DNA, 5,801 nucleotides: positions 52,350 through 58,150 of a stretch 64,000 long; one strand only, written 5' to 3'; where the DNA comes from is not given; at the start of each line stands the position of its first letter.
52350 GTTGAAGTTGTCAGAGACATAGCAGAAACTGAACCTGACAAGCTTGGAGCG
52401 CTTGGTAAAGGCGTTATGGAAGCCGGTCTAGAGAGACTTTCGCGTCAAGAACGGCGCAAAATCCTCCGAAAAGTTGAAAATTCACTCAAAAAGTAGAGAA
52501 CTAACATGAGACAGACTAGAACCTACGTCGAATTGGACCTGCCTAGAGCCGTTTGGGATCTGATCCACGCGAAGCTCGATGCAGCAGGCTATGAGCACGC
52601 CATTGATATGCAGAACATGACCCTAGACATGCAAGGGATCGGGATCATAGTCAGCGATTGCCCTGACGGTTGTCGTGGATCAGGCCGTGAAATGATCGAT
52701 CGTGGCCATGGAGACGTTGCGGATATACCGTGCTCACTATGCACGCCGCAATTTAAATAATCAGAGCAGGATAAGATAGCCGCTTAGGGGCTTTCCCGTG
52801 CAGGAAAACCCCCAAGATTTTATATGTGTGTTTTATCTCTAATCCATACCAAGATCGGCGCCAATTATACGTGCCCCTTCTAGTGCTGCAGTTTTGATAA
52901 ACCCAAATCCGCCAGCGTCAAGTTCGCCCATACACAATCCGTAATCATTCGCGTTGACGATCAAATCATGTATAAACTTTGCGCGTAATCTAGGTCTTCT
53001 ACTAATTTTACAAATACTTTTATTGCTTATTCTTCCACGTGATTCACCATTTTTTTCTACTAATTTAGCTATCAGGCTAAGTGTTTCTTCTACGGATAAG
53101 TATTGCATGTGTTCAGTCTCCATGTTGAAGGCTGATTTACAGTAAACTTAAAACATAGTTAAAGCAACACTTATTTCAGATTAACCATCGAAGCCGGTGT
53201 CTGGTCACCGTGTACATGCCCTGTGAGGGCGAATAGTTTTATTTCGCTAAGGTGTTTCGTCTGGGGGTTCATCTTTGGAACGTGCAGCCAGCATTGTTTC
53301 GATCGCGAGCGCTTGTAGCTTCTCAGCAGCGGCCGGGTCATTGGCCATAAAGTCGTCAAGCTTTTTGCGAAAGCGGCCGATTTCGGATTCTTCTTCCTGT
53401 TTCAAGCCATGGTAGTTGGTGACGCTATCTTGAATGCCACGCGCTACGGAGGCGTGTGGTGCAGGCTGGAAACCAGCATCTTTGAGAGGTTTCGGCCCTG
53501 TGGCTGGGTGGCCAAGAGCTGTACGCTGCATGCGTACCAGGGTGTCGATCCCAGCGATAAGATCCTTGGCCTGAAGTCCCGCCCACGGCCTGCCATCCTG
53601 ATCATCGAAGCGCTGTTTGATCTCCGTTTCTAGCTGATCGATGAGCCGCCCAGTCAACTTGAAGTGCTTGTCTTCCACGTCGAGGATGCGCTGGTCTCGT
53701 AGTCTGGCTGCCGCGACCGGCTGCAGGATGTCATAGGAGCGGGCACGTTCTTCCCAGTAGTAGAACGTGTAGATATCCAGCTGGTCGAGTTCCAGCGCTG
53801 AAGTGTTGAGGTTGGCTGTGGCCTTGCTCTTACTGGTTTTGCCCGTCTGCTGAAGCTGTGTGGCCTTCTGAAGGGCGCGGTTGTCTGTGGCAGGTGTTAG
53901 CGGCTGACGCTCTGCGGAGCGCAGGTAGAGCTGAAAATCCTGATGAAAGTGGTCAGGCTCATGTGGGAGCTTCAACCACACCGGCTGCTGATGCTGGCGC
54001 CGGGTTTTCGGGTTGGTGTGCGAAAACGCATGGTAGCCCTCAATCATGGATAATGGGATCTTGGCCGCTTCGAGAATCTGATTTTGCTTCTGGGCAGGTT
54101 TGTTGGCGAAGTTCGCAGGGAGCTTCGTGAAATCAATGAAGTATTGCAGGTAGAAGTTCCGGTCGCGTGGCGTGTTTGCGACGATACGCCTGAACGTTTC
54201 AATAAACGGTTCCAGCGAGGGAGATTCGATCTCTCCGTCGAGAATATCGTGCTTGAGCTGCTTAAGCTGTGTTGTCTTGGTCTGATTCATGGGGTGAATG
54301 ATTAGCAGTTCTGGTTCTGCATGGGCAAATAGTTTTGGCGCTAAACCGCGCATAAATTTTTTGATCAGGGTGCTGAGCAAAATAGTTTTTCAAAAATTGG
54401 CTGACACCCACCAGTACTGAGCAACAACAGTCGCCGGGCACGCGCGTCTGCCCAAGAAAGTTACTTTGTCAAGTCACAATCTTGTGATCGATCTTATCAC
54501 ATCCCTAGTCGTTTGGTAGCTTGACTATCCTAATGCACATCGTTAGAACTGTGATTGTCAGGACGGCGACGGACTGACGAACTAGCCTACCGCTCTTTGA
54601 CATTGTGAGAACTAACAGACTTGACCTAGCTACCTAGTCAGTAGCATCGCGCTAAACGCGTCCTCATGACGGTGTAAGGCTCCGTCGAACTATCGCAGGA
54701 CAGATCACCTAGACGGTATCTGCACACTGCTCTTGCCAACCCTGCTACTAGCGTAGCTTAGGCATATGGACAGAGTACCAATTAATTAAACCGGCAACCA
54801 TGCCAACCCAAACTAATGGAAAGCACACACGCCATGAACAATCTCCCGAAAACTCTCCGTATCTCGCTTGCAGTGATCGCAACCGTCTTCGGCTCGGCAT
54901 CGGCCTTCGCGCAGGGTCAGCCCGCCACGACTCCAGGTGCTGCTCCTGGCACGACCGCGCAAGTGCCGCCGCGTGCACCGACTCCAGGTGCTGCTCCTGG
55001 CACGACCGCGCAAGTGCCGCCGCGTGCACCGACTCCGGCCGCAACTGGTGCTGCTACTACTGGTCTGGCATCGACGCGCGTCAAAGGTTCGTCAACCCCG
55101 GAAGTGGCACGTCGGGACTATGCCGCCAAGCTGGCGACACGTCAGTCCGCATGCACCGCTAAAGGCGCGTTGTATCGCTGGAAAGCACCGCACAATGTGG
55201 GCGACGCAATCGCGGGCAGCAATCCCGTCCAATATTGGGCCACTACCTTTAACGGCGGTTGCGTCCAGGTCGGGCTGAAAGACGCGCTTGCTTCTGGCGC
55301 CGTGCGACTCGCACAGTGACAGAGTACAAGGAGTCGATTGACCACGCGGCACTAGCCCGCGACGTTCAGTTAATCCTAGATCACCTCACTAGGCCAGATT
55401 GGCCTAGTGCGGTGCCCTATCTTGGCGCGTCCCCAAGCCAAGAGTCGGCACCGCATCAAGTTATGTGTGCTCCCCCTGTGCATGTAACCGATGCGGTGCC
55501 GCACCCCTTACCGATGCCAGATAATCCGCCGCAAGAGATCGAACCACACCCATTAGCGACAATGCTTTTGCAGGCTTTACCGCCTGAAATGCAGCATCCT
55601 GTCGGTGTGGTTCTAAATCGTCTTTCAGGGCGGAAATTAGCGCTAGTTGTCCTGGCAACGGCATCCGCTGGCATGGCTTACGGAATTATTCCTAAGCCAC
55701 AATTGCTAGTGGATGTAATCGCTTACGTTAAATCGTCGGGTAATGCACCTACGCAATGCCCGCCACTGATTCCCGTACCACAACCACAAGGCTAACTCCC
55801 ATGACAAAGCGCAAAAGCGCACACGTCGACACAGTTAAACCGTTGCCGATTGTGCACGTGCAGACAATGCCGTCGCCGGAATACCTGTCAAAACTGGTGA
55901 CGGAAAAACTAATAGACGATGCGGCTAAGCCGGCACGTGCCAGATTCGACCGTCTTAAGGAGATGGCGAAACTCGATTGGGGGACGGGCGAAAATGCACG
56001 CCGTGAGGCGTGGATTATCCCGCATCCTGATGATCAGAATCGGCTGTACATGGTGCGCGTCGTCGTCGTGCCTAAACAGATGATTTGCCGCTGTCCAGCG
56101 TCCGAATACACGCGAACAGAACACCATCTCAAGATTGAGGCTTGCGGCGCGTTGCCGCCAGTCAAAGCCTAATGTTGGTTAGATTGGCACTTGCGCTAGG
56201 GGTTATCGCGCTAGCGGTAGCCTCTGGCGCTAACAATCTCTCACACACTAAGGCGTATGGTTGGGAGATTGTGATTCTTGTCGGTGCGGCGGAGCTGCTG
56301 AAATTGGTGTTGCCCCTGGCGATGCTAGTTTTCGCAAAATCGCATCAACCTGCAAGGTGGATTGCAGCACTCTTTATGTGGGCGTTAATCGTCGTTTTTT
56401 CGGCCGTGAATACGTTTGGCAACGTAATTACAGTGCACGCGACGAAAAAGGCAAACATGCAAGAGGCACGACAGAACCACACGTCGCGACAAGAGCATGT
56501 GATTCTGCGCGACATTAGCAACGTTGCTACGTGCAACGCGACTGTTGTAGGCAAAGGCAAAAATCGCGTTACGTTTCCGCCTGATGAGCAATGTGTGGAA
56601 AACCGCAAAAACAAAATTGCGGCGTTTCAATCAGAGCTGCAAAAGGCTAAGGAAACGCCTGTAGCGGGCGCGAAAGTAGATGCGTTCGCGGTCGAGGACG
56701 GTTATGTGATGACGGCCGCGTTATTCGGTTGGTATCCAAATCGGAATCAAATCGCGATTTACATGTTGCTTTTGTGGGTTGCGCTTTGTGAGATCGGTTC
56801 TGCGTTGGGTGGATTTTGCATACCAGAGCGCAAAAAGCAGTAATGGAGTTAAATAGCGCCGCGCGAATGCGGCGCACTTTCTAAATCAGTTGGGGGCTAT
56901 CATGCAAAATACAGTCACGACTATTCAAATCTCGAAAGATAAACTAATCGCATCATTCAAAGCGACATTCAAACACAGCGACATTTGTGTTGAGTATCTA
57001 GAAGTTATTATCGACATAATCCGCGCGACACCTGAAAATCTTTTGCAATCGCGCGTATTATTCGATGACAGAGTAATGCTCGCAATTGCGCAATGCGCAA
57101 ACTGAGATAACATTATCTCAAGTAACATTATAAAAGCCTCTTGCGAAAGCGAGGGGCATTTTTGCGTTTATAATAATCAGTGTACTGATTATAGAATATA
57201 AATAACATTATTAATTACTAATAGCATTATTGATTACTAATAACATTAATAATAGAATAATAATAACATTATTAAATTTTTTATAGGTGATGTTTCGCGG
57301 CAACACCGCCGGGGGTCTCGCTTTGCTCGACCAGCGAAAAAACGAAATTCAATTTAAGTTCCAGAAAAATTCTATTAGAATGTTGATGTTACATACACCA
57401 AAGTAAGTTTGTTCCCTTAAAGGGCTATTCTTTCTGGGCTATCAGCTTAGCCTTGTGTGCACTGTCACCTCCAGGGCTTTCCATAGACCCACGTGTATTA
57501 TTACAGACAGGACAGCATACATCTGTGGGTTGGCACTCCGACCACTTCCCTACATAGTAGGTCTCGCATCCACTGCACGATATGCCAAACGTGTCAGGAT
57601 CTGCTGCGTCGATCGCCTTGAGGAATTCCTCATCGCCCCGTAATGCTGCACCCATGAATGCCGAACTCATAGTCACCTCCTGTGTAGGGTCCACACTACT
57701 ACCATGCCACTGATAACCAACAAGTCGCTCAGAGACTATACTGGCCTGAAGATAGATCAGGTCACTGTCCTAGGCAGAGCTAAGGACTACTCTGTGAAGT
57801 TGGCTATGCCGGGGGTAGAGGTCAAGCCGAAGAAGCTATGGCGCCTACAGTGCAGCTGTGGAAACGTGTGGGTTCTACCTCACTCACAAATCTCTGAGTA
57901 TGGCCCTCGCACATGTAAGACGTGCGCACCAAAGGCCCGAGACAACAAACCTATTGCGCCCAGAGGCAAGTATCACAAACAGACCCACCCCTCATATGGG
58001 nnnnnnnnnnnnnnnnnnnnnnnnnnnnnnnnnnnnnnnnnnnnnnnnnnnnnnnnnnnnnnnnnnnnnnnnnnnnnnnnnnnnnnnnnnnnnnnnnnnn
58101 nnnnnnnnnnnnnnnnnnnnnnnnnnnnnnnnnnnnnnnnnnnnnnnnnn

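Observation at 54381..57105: Orphan, translationally coupled envelope-protein cassette behind a long operator-rich leader (best candidate for an undescribed accessory system)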

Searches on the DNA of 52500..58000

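Call 62: search_rna_families(source=window, start=52500, end=58000, threshold=evalue, max_evalue=1)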
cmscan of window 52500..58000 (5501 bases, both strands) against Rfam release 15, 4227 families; matches with E-value up to 1: 0.
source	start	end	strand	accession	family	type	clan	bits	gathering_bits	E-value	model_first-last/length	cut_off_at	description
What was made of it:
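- On Structured RNA leader / riboswitch: No Rfam match at E <= 1 (call 62).
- Tried and rejected: Rfam on 52.5-58 kb (call 62).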

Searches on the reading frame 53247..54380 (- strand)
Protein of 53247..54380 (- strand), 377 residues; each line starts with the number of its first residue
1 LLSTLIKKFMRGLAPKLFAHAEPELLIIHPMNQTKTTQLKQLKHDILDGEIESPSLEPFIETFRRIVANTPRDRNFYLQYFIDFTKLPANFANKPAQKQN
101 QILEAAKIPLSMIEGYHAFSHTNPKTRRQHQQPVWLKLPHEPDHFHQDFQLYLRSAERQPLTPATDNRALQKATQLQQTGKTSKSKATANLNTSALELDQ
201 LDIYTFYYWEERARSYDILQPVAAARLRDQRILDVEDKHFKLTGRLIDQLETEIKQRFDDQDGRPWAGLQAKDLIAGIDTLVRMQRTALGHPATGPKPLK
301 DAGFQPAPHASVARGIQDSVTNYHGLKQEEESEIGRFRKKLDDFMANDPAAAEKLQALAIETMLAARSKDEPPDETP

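Call 5: search_protein_families(library=pfam, max_evalue=1, proteins=[window:53247-54380:-])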
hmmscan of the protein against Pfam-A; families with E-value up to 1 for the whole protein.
window:53247-54380:- (377 aa): 1 family
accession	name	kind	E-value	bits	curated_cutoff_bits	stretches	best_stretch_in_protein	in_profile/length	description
PF04748.18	Polysacc_deac_2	-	0.13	11.8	27.5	1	116-235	30-154/212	Divergent polysaccharide deacetylase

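Call 6: search_protein_families(library=phrogs, max_evalue=0.1, proteins=[window:53247-54380:-])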
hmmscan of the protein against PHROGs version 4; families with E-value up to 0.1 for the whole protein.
window:53247-54380:- (377 aa): 1 family
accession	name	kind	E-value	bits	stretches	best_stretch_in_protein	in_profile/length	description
phrog_6299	-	head and packaging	0.017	16.1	0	207-292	58-147/193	terminase small subunit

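Call 14: find_related_loci(query=window:53247-54380:-, collection=viral_contigs, flank=10000)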
Query window:53247-54380:- (377 aa) in viral_contigs; peptide patterns used: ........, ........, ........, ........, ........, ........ (x = any residue, [..] = any of these).
4 stretches matched a pattern, but none encodes a relative of the query by tblastn (E <= 1e-3).

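Call 34: search_solved_structures(query=window:53247-54380:-, max_evalue=10)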
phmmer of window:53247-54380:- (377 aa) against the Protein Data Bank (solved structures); distinct sequences matched with E-value up to 10: 1.
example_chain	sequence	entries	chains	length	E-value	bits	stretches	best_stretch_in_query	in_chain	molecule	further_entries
3ksk_A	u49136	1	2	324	0.31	13.4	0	83-136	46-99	Type-2 restriction enzyme PvuII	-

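Call 37: search_protein_families(library=padloc, max_evalue=0.1, proteins=[window:53247-54380:-])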
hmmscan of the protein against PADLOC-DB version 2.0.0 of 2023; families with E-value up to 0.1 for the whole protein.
window:53247-54380:- (377 aa): 0 families

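Call 59: search_solved_structures(query=A8, max_evalue=10)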
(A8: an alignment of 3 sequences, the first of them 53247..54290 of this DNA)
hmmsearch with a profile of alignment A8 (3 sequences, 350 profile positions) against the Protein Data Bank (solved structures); distinct sequences matched with E-value up to 10: 2.
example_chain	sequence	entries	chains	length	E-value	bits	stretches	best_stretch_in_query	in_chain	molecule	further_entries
9lrv_D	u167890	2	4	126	0.51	12.8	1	1-46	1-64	Histone H2B-alpha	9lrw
1k8b_A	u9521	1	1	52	1.7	11.1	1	46-78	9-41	PROBABLE TRANSLATION INITIATION FACTOR 2 BETA SUBUNIT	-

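Call 64: find_related_loci(query=A8, collection=viral_contigs, flank=7000)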
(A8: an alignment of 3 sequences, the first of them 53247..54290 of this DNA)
Query A8 (347 aa) in viral_contigs; peptide patterns used: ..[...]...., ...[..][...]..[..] (x = any residue, [..] = any of these).
26 stretches matched a pattern; 1 encode a relative of the query (tblastn E <= 1e-3); 1 distinct loci.
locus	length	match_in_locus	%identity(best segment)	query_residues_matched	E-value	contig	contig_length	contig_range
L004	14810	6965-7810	43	29-338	1e-74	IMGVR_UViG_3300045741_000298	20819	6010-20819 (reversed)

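Call 80: search_dna_similar(query=window:53247-54290:-, collection=phages, mode=protein, max_evalue=0.01, max_rows=20)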
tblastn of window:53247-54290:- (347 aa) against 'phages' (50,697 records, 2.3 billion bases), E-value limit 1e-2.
Records with a match: 2; places in all: 2; records where one place covers at least 80% of the query: 0.
Best place of each record, by identity: <60% 2.
By first word of the organism name: Brevundimonas 2.
By host as written in the record: Brevundimonas pondensis LVF1 2.
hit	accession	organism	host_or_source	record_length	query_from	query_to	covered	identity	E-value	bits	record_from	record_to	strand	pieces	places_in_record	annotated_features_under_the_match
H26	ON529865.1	Brevundimonas phage vB_BpoS-StAshley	Brevundimonas pondensis LVF1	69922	50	265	62%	24.5%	2e-6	56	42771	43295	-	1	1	hypothetical protein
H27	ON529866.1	Brevundimonas phage vB_BpoS-MaInes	Brevundimonas pondensis LVF1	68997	50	265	62%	24.5%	1e-6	56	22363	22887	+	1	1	hypothetical protein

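Call 82: get_annotated_region(hit=H27, flank=9000)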
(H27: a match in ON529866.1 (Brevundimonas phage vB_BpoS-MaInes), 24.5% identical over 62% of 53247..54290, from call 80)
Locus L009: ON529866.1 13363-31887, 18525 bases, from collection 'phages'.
description: Brevundimonas phage vB_BpoS-MaInes, complete genome.
organism: Brevundimonas phage vB_BpoS-MaInes (NCBI taxid 2948603)
taxonomy: Viruses; Duplodnaviria; Heunggongvirae; Uroviricota; Caudoviricetes
host: Brevundimonas pondensis LVF1; source: sewage; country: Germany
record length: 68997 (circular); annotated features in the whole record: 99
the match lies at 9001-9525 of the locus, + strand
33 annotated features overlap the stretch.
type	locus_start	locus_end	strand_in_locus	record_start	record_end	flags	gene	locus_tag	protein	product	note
CDS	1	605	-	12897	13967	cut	-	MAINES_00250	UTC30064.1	hypothetical protein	-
CDS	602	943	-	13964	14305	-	-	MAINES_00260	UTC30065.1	hypothetical protein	-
CDS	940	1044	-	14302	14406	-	-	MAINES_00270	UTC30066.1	hypothetical protein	-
CDS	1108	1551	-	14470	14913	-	-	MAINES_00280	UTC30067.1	hypothetical protein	-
CDS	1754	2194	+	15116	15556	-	-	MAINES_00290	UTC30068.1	recombination endonuclease VII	-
CDS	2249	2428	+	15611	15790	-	-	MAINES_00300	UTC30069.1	hypothetical protein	-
CDS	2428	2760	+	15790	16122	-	-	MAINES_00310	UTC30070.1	hypothetical protein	-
CDS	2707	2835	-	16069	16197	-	-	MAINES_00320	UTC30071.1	hypothetical protein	-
CDS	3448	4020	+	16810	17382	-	-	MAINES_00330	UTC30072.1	hypothetical protein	-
CDS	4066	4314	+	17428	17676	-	-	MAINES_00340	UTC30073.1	hypothetical protein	-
CDS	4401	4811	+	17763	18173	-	-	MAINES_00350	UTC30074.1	hypothetical protein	-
CDS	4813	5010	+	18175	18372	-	-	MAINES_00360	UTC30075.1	hypothetical protein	-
CDS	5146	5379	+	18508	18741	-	-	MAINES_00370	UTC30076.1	hypothetical protein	-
CDS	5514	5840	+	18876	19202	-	-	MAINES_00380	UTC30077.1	hypothetical protein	-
CDS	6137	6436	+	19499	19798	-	-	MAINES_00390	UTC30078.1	hypothetical protein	-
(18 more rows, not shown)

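Call 102: search_protein_families(library=ncbifam, max_evalue=0.1, proteins=[window:53247-54290:-])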
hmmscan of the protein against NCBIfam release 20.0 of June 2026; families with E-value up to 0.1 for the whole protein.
window:53247-54290:- (347 aa): 0 families

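Call 108: find_related_loci(query=A8, collection=genome_contigs, flank=9000)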
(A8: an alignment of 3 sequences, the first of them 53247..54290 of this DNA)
Query A8 (347 aa) in genome_contigs; peptide patterns used: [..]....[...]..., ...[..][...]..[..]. (x = any residue, [..] = any of these).
7 stretches matched a pattern, but none encodes a relative of the query by tblastn (E <= 1e-3).
